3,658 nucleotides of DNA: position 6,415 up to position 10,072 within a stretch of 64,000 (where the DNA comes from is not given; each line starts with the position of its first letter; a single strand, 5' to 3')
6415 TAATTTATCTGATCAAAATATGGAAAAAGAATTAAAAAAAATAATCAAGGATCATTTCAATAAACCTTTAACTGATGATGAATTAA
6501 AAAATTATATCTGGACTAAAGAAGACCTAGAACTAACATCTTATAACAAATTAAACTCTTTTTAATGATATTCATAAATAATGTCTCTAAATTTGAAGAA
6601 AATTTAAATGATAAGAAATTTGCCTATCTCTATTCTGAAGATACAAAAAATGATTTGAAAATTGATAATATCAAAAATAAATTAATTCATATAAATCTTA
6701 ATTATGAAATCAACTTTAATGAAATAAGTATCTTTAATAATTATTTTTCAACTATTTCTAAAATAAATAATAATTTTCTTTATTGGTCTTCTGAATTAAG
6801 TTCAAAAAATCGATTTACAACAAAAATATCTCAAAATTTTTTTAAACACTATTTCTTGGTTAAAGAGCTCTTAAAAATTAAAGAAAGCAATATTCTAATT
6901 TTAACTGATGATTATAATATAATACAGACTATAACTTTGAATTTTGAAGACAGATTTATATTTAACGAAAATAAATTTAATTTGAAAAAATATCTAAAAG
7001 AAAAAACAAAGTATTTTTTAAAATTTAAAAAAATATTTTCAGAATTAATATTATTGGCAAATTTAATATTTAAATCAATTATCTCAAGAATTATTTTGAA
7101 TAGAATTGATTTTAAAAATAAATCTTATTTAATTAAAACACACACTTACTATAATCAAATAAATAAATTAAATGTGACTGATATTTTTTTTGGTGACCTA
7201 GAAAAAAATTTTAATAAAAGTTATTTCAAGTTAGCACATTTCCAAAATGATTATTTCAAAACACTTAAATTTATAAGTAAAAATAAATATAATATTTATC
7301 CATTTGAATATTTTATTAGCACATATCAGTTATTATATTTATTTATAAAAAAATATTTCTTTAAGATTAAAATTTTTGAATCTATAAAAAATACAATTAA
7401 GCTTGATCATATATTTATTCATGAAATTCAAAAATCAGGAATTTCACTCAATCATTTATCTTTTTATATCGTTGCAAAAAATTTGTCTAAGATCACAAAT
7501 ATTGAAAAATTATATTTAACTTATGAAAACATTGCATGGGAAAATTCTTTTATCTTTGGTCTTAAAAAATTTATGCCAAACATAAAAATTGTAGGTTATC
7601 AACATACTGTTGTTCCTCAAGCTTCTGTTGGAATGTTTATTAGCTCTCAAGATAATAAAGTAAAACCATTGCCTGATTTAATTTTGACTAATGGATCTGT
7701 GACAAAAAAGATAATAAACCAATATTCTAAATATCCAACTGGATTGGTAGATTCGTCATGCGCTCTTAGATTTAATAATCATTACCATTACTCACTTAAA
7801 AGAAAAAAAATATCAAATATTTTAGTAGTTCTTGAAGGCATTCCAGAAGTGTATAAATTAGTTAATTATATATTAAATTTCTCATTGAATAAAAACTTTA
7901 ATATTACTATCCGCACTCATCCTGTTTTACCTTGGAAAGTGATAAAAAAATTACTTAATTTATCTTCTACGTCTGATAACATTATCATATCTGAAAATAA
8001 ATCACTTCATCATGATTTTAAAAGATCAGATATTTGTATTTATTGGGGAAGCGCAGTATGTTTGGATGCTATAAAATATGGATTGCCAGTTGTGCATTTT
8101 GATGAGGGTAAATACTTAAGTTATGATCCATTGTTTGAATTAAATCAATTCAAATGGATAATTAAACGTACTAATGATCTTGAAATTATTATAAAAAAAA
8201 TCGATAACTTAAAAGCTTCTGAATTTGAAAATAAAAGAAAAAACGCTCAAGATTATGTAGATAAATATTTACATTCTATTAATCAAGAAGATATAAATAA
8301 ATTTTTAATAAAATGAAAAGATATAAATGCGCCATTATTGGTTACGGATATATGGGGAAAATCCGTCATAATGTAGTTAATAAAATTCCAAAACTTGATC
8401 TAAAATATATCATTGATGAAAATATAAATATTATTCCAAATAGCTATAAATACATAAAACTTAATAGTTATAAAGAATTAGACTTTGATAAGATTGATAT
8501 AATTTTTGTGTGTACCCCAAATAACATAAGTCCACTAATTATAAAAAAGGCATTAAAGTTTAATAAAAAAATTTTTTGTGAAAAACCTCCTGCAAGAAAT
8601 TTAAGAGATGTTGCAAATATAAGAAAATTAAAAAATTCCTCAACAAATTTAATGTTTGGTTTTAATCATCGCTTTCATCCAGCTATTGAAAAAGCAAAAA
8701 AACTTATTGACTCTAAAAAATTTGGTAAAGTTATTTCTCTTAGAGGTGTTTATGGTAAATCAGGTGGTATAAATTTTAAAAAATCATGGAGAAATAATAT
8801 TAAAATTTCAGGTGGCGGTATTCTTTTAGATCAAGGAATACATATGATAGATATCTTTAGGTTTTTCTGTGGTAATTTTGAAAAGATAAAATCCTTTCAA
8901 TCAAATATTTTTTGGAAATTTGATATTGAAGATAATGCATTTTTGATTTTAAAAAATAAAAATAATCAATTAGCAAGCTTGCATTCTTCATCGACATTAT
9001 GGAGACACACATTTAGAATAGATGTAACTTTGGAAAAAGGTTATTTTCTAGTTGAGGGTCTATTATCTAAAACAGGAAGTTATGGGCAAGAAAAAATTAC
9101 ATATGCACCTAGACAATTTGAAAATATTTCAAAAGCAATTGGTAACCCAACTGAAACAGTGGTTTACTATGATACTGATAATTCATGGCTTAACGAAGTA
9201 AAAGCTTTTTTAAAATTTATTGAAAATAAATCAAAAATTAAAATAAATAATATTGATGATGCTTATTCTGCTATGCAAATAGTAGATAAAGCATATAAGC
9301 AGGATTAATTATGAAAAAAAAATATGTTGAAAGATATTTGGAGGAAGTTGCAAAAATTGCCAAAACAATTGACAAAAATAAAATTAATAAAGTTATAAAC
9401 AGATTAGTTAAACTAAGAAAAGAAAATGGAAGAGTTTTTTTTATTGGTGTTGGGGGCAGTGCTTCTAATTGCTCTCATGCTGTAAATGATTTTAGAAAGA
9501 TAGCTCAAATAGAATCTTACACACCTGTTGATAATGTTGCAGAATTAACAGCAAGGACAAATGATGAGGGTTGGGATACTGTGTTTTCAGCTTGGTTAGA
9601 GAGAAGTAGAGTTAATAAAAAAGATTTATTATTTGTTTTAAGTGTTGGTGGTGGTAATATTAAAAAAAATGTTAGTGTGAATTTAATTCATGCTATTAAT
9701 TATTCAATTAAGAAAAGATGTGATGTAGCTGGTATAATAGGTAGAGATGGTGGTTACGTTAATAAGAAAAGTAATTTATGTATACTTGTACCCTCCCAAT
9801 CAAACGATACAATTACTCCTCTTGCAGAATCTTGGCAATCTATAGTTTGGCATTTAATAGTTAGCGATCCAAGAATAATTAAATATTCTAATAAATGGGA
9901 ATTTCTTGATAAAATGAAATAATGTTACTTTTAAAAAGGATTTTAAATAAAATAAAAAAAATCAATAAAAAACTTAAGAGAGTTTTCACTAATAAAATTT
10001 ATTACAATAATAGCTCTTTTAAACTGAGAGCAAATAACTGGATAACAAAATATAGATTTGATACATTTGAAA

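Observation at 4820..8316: Tandem pair of orphan ~580-aa proteins with GT-B-like C-terminal halves next to the CMP-sugar genes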

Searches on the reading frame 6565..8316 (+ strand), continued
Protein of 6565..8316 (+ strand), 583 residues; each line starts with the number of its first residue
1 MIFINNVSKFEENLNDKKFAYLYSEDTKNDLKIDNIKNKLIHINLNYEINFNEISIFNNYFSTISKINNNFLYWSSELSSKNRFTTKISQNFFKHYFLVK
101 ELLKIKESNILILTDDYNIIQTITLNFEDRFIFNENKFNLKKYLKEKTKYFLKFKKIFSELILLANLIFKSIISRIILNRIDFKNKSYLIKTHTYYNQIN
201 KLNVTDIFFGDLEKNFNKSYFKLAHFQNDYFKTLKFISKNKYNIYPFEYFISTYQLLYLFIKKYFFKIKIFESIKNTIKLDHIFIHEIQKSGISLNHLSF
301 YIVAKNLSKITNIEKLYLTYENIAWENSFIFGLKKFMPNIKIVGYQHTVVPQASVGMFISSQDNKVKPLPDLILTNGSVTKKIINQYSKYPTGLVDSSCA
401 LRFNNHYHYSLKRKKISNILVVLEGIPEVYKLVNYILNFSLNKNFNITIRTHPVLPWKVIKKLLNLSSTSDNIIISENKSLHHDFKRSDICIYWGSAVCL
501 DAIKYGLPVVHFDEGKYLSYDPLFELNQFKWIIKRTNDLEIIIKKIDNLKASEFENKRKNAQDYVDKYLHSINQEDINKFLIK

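Call 56: search_protein_representatives(alignment_id=A2)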
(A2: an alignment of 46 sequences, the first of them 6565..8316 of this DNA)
Query: 46 sequences, 607 profile positions. Proteins with E-value up to 0.001 (for the whole library): 5774; up to 1e-10: 3967; up to 1e-30: 1388. The best 150 are listed.
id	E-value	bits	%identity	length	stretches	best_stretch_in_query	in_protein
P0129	1.1e-250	849.7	-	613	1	4-605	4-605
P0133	1.5e-247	839.4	-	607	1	1-605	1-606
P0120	2.7e-239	812.1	-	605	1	1-604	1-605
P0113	1.3e-234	796.7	-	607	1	1-606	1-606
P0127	4.1e-229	778.5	-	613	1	1-606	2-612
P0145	1.8e-224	763.1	-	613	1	3-605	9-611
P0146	2.7e-221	752.7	-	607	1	1-605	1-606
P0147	5.1e-221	751.7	-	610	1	4-605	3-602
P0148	1.1e-220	750.7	-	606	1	1-605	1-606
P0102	2.4e-218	742.9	-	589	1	31-606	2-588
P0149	6.8e-218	741.4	-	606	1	1-605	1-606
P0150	8.0e-216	734.6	-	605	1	1-605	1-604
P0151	3.6e-215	732.4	-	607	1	3-605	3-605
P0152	3.8e-215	732.4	-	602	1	2-605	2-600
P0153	4.3e-214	728.8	-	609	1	3-606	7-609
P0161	8.2e-209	711.4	-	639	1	1-606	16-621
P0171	2.3e-197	673.6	-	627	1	1-605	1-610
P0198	7.5e-172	589.4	-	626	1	1-605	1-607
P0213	3.6e-157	540.9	-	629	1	1-605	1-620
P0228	3.7e-148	511.1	-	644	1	5-605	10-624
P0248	2.6e-141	488.5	-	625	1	4-604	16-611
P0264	7.4e-133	460.6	-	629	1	1-605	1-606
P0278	2.7e-127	442.2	-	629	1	25-604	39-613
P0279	3.7e-127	441.7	-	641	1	39-604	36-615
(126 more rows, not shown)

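Call 57: search_protein_families(library=ncbifam, proteins=[P0145, P0161, P0171, P0198, P0213, P0228, P0248, P0264, P0278, P0279], max_evalue=0.001)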
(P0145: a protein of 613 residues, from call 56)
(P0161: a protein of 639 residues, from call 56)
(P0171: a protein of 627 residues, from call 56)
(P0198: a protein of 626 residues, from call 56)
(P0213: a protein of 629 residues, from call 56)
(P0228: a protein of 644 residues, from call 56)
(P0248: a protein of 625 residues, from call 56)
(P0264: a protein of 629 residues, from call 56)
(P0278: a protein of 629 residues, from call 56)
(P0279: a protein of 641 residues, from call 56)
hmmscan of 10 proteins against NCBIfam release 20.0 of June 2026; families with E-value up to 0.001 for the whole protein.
P0145 (613 aa): 3 families
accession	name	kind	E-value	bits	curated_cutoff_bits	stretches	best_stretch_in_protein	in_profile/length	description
TIGR04326.1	O_ant_LIC13510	subfamily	2.1e-15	56.1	250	1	341-562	337-564/602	TIGR04326 family surface carbohydrate biosynthesis protein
NF046086.1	BFO_1060_trans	domain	2.2e-09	36.9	200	1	431-597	183-343/365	BFO_1060 family glycosyltransferase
TIGR04396.2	surf_polysacc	subfamily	2.4e-09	36.9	125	1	473-604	223-349/427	surface carbohydrate biosynthesis protein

P0161 (639 aa): 3 families
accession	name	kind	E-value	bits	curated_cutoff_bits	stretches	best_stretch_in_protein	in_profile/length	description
TIGR04326.1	O_ant_LIC13510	subfamily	1.3e-13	50.2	250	1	349-580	336-573/602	TIGR04326 family surface carbohydrate biosynthesis protein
TIGR04396.2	surf_polysacc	subfamily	1.6e-11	44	125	1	467-633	207-369/427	surface carbohydrate biosynthesis protein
NF046086.1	BFO_1060_trans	domain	6e-08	32.2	200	1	460-606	197-343/365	BFO_1060 family glycosyltransferase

P0171 (627 aa): 3 families
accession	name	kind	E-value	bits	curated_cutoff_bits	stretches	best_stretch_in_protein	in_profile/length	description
TIGR04326.1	O_ant_LIC13510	subfamily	2e-15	56.2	250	1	322-565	320-568/602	TIGR04326 family surface carbohydrate biosynthesis protein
TIGR04396.2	surf_polysacc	subfamily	4.3e-07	29.4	125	1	464-599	214-345/427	surface carbohydrate biosynthesis protein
NF046086.1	BFO_1060_trans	domain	0.00088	18.5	200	0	471-545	219-294/365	BFO_1060 family glycosyltransferase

P0198 (626 aa): 1 family
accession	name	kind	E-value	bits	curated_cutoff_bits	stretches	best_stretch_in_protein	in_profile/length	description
TIGR04326.1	O_ant_LIC13510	subfamily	2.2e-13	49.4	250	1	303-556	301-562/602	TIGR04326 family surface carbohydrate biosynthesis protein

P0213 (629 aa): 3 families
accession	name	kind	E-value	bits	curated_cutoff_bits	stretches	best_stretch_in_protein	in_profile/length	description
TIGR04326.1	O_ant_LIC13510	subfamily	1.3e-15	56.8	250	1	272-582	256-575/602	TIGR04326 family surface carbohydrate biosynthesis protein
NF046086.1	BFO_1060_trans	domain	3.3e-09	36.3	200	1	478-605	215-342/365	BFO_1060 family glycosyltransferase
TIGR04396.2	surf_polysacc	subfamily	3.2e-08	33.2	125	1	482-605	222-341/427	surface carbohydrate biosynthesis protein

P0228 (644 aa): 3 families
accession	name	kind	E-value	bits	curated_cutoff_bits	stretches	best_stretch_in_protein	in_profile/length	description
TIGR04396.2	surf_polysacc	subfamily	1.2e-08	34.6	125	1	485-612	221-344/427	surface carbohydrate biosynthesis protein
TIGR04326.1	O_ant_LIC13510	subfamily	6.3e-08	31.4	250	1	357-570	342-559/602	TIGR04326 family surface carbohydrate biosynthesis protein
NF046086.1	BFO_1060_trans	domain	4e-05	22.9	200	1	478-558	211-292/365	BFO_1060 family glycosyltransferase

P0248 (625 aa): 1 family
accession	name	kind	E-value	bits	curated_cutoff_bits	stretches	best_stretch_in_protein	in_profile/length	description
TIGR04326.1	O_ant_LIC13510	subfamily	1.9e-11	43.1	250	1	331-562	325-563/602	TIGR04326 family surface carbohydrate biosynthesis protein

P0264 (629 aa): 2 families
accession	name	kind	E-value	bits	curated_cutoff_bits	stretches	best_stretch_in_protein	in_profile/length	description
TIGR04326.1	O_ant_LIC13510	subfamily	8.9e-11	40.8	250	1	337-578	339-584/602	TIGR04326 family surface carbohydrate biosynthesis protein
NF046086.1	BFO_1060_trans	domain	0.00018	20.8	200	1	454-587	207-337/365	BFO_1060 family glycosyltransferase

P0278 (629 aa): 1 family
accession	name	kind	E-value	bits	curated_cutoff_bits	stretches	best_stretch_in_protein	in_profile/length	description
TIGR04326.1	O_ant_LIC13510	subfamily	2.9e-16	59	250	1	323-546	317-545/602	TIGR04326 family surface carbohydrate biosynthesis protein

P0279 (641 aa): 1 family
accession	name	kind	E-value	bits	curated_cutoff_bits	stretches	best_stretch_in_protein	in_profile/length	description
TIGR04326.1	O_ant_LIC13510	subfamily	7.3e-16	57.6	250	1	324-576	319-572/602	TIGR04326 family surface carbohydrate biosynthesis protein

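Call 74: search_protein_families(library=pfam, alignment_id=A2, max_evalue=0.1)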
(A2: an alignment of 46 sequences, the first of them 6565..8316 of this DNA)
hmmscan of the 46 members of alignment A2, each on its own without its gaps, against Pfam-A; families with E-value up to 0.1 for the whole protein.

A. member 1, window:6565-8316:+ (583 aa): 0 families

B. families by the number of members that match (of 46 scanned): 9 families
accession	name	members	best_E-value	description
PF04007.18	DUF354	2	0.003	Protein of unknown function (DUF354)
PF05159.20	Capsule_synth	1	0.0039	Capsule polysaccharide biosynthesis protein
PF11868.13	DUF3388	1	0.023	Protein of unknown function (DUF3388)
PF25773.1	TPR_ANAPC2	1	0.037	ANAPC2-like, TPR repeats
PF13439.12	Glyco_transf_4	1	0.037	Glycosyltransferase Family 4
PF04311.20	DUF459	1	0.054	Protein of unknown function (DUF459)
PF14935.11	TMEM138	1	0.058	Transmembrane protein 138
PF18904.5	DUF5660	1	0.09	Domain of unknown function (DUF5660)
PF22780.1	HI0933_like_1st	1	0.093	HI0933-like protein barrel and H2TH domain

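Call 76: find_related_loci(query=A2, collection=viral_contigs, flank=8000)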
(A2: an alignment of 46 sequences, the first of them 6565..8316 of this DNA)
Query A2 (583 aa) in viral_contigs; peptide patterns used: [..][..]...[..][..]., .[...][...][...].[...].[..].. (x = any residue, [..] = any of these).
63 stretches matched a pattern, but none encodes a relative of the query by tblastn (E <= 1e-3).

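Call 84: find_encoding_contigs(protein=P0144, flank=10000, max_places=2)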
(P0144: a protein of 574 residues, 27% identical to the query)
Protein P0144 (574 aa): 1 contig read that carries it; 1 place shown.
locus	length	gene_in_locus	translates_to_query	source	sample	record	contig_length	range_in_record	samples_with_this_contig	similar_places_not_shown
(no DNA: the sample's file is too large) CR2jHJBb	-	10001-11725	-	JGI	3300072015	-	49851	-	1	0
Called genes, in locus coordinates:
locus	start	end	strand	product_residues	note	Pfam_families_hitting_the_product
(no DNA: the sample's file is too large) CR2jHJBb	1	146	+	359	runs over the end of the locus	PF01761:DHQ_synthase, PF24621:DHQS_C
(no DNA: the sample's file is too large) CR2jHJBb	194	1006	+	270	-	PF02826:2-Hacid_dh_C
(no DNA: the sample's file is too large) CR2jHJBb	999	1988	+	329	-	PF01408:GFO_IDH_MocA, PF08635:ox_reductase_C (weak), PF22725:GFO_IDH_MocA_C3, PF02894:GFO_IDH_MocA_C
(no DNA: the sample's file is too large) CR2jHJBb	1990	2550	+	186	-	PF13580:SIS_2, PF01380:SIS (weak)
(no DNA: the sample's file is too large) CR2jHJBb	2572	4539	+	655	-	-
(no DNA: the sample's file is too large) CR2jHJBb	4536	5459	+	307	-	PF01073:3Beta_HSD, PF01370:Epimerase, PF02719:Polysacc_synt_2, PF04321:RmlD_sub_bind, PF05368:NmrA, PF07993:NAD_binding_4 (faint), PF16363:GDP_Man_Dehyd, PF13460:NAD_binding_10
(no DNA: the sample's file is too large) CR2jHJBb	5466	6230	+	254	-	PF01557:FAA_hydrolase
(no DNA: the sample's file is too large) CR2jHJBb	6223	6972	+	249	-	PF00702:Hydrolase, PF13419:HAD_2 (faint)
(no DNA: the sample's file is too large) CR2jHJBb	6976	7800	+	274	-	-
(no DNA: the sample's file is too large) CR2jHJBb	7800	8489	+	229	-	PF05050:Methyltransf_21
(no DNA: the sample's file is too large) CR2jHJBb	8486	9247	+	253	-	PF02348:CTP_transf_3, PF12804:NTP_transf_3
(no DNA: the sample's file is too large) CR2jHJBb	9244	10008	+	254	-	PF03328:HpcH_HpaI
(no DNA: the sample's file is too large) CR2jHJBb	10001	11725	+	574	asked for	-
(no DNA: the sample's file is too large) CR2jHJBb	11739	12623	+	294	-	PF01370:Epimerase, PF04321:RmlD_sub_bind, PF07993:NAD_binding_4 (faint)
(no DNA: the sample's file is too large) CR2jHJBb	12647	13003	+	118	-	PF01648:ACPS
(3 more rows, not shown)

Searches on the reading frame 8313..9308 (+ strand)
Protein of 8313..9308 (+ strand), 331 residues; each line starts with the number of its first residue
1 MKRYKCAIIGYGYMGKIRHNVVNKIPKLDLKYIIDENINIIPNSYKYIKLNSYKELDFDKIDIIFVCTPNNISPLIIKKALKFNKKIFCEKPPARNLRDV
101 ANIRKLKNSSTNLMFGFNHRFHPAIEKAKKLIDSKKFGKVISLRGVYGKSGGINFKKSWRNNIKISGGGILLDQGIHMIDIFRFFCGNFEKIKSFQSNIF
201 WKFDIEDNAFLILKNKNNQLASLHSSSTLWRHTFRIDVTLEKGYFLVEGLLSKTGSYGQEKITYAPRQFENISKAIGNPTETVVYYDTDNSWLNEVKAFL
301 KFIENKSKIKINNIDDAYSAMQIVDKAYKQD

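Call 6: search_protein_families(library=pfam, proteins=[window:8313-9308:+], max_evalue=0.001)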
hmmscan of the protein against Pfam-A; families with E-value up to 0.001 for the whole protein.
window:8313-9308:+ (331 aa): 5 families
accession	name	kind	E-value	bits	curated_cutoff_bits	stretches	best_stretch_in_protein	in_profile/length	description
PF22725.1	GFO_IDH_MocA_C3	-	4.5e-23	82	27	1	126-245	2-123/124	GFO/IDH/MocA C-terminal domain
PF01408.29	GFO_IDH_MocA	-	4.9e-14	53.5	24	1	5-109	2-111/120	Oxidoreductase family, NAD-binding Rossmann fold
PF02894.22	GFO_IDH_MocA_C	-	1.5e-12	48.2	22.9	1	129-330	1-209/218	Oxidoreductase family, C-terminal alpha/beta domain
PF08635.15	ox_reductase_C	-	0.00013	22.1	22.5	1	120-194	1-71/142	Putative oxidoreductase C terminal domain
PF22685.1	Gal80p_C-like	-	0.00019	22.1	29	1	123-207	1-89/152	Gal80p, C-terminal domain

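Call 75: search_protein_families(library=ncbifam, proteins=[window:8313-9308:+], max_evalue=0.00001)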
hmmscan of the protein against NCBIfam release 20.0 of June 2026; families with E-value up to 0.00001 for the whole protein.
window:8313-9308:+ (331 aa): 7 families
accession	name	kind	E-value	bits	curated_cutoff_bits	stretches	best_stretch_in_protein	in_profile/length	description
TIGR04380.1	myo_inos_iolG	equivalog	1.2e-30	106.6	355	1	4-328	2-320/330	inositol 2-dehydrogenase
NF052479.1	LevoglcsnDh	equivalog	7.3e-27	94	650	1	3-200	3-216/386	levoglucosan dehydrogenase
NF040723.1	UDP-GlcNAcDh_Arch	equivalog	2.2e-22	79.9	450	1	5-219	2-209/302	UDP-N-acetylglucosamine 3-dehydrogenase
NF041392.1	XylDh_Gfo6_Halo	equivalog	1.9e-13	49.9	350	1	59-187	81-213/350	D-xylose 1-dehydrogenase Gfo6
NF008607.0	PRK11579.1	subfamily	1.2e-12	47.5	330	1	5-187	6-190/346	oxidoreductase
NF058563.1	BT_2159_fam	equivalog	1e-08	34.6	650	1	5-203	2-200/350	disaccharide 3-dehydrogenase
NF007574.0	PRK10206.1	equivalog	2.1e-06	27.1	352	1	5-145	4-151/345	oxidoreductase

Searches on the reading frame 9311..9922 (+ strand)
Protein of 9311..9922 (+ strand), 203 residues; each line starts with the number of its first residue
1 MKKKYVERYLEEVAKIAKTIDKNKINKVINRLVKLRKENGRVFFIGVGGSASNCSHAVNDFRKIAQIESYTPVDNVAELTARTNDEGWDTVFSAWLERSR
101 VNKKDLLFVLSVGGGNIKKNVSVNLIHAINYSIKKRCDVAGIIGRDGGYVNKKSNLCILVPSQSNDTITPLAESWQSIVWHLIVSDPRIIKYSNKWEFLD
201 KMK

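Call 6: search_protein_families(library=pfam, proteins=[window:9311-9922:+], max_evalue=0.001)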
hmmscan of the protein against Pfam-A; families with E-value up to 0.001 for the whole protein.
window:9311-9922:+ (203 aa): 1 family
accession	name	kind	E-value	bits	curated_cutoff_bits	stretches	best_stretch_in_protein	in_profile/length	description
PF13580.11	SIS_2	-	7.3e-08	33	27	1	9-117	2-117/138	SIS domain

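Call 75: search_protein_families(library=ncbifam, proteins=[window:9311-9922:+], max_evalue=0.00001)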
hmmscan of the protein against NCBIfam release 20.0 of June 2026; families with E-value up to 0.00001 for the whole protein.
window:9311-9922:+ (203 aa): 4 families
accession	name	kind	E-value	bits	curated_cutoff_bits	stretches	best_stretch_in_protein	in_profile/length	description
TIGR00441.1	gmhA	equivalog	2e-13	50.7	209.45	1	35-170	7-140/154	D-sedoheptulose 7-phosphate isomerase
NF001628.0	PRK00414.1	equivalog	5e-12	45.8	265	1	9-164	9-166/192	D-sedoheptulose 7-phosphate isomerase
NF010546.0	PRK13936.1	equivalog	4.9e-09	36.2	276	1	16-164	20-169/197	phosphoheptose isomerase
NF010547.0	PRK13938.1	equivalog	2.5e-08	33.8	320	1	28-168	34-172/196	D-sedoheptulose 7-phosphate isomerase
